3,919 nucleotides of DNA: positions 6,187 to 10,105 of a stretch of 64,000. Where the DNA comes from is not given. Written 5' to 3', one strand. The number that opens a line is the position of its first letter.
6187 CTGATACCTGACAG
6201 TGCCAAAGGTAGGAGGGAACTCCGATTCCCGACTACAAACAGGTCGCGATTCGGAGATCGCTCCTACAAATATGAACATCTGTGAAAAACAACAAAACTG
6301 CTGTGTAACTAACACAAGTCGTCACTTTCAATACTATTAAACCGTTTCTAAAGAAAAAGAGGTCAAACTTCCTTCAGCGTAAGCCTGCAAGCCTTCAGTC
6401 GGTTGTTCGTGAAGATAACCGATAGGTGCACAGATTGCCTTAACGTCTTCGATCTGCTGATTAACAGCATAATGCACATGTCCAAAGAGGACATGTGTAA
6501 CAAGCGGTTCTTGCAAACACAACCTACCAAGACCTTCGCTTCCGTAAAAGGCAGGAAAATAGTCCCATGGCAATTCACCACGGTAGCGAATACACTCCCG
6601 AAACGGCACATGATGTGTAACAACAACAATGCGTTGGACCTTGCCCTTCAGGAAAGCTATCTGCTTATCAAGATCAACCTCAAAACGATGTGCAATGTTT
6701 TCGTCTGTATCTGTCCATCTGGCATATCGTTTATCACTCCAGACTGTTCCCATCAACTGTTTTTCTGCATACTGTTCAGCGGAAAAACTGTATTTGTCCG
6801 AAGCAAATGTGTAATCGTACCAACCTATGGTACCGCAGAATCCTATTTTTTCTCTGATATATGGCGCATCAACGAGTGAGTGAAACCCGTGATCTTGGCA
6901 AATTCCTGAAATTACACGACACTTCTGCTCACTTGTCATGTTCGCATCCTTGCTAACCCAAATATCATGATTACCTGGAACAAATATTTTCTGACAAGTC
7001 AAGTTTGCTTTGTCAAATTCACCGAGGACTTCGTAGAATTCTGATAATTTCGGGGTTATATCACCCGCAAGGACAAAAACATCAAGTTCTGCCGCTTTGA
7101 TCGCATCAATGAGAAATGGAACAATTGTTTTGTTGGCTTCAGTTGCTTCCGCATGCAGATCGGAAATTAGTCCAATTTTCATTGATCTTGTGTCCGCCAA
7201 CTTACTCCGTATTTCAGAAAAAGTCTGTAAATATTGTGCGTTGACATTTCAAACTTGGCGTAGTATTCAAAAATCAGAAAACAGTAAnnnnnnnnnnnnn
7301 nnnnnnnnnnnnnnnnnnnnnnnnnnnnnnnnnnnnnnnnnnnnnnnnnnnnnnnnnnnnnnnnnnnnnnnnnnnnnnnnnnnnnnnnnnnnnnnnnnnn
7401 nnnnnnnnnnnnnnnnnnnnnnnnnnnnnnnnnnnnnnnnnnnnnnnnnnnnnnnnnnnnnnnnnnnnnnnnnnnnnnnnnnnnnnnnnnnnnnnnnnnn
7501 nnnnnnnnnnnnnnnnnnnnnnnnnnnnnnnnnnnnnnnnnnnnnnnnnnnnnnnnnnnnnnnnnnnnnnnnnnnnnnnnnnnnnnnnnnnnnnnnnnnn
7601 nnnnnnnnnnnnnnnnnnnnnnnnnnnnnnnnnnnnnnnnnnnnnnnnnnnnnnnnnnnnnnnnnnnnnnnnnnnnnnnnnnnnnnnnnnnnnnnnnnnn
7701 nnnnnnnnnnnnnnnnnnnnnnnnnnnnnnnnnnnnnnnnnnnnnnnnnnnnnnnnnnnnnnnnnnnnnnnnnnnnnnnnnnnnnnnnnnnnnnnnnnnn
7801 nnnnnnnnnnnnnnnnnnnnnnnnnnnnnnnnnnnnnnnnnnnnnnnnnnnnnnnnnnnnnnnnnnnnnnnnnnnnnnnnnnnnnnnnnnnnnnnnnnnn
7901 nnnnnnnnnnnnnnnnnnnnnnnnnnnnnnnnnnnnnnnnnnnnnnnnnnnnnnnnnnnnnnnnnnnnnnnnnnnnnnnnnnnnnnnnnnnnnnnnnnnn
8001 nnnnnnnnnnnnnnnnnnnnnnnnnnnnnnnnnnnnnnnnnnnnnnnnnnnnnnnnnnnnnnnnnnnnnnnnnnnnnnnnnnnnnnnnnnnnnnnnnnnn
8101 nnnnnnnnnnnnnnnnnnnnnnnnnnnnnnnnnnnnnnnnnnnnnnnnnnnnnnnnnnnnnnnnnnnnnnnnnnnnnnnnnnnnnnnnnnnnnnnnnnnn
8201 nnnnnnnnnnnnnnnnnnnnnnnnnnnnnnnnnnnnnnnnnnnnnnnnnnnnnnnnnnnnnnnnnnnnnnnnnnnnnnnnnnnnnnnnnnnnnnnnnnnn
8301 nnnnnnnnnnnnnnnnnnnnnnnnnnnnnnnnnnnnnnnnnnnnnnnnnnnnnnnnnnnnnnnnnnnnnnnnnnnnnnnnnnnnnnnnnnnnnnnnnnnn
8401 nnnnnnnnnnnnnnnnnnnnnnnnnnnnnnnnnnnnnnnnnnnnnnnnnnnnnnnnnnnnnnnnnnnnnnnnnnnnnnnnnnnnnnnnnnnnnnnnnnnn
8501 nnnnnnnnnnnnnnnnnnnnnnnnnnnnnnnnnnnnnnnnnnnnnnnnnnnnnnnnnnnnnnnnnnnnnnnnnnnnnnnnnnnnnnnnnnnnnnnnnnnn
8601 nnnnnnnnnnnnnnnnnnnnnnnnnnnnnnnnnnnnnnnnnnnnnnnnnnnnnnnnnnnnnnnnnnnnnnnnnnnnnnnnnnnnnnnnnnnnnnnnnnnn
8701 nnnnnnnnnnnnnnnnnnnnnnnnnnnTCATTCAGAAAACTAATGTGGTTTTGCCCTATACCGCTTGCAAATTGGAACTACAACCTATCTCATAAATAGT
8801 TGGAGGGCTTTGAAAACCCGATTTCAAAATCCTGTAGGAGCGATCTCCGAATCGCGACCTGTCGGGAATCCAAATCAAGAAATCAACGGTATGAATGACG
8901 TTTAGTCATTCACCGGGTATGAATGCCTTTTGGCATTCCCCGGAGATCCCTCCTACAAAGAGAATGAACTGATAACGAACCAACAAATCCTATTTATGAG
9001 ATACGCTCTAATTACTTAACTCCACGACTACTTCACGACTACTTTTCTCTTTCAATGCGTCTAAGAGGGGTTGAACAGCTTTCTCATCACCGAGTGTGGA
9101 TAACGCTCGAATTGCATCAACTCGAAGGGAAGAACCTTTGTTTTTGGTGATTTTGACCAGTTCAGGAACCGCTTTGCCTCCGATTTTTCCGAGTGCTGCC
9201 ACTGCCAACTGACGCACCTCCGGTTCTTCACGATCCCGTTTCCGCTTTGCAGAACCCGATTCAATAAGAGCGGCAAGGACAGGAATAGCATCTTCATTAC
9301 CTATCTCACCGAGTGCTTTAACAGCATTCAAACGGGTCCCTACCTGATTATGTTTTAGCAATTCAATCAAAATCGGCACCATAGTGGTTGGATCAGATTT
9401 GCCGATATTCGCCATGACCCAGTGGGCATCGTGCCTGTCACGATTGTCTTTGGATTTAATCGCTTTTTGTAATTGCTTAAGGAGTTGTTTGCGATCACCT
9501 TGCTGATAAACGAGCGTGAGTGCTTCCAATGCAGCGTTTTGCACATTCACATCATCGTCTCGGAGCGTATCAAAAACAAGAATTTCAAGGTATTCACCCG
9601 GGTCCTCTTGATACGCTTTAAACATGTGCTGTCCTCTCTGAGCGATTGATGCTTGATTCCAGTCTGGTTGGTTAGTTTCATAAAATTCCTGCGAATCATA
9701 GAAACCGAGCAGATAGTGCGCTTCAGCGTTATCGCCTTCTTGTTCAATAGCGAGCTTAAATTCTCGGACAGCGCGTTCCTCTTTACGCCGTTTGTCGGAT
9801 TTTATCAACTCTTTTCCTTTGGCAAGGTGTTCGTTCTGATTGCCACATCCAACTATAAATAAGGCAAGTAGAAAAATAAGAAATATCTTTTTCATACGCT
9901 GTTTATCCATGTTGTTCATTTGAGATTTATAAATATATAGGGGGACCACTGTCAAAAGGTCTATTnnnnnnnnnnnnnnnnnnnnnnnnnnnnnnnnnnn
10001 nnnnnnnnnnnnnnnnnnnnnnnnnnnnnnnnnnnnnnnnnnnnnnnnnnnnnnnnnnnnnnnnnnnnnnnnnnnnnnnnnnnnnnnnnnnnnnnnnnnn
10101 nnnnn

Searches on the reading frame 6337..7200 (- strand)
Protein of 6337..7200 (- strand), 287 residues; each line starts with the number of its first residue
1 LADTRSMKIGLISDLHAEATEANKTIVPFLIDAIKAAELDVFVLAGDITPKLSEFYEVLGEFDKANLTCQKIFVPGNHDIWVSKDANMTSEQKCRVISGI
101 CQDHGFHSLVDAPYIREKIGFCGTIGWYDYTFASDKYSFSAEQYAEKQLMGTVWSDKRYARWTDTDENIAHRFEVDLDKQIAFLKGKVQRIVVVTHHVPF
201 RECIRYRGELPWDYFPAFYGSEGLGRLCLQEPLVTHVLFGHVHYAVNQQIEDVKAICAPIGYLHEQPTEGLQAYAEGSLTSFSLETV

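Call 44: search_protein_families(library=pfam, proteins=[window:6337-7200:-], max_evalue=0.00001)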
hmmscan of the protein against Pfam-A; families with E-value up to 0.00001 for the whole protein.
window:6337-7200:- (287 aa): 2 families
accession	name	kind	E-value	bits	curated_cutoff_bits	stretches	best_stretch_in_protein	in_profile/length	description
PF00149.33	Metallophos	-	1.4e-13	52.1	21.5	1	7-244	1-190/191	Calcineurin-like phosphoesterase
PF12850.12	Metallophos_2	-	4.5e-09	36.9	27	1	7-91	1-70/154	Calcineurin-like phosphoesterase superfamily domain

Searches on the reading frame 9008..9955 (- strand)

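Call 44: search_protein_families(library=pfam, proteins=[window:9008-9955:-], max_evalue=0.00001)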
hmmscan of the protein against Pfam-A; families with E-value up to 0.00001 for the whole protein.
window:9008-9955:- (315 aa): 6 families
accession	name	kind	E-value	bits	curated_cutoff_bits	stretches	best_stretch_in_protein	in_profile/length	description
PF13646.12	HEAT_2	-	9.2e-28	96.8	27.7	2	241-309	10-79/88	HEAT repeats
PF03130.22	HEAT_PBS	-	3.4e-16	58.3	20.9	0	208-232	2-26/27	PBS lyase HEAT-like repeat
PF02985.28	HEAT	-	1.2e-08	34.8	23.5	0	193-219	2-28/31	HEAT repeat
PF00514.29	Arm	-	8.6e-08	32.4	20.6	0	193-218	14-39/41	Armadillo/beta-catenin-like repeat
PF13513.12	HEAT_EZ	-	4.4e-07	30.7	27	0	191-218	28-55/55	HEAT-like repeat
PF01602.26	Adaptin_N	-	8e-06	25.1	37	0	130-223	87-184/524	Adaptin N terminal region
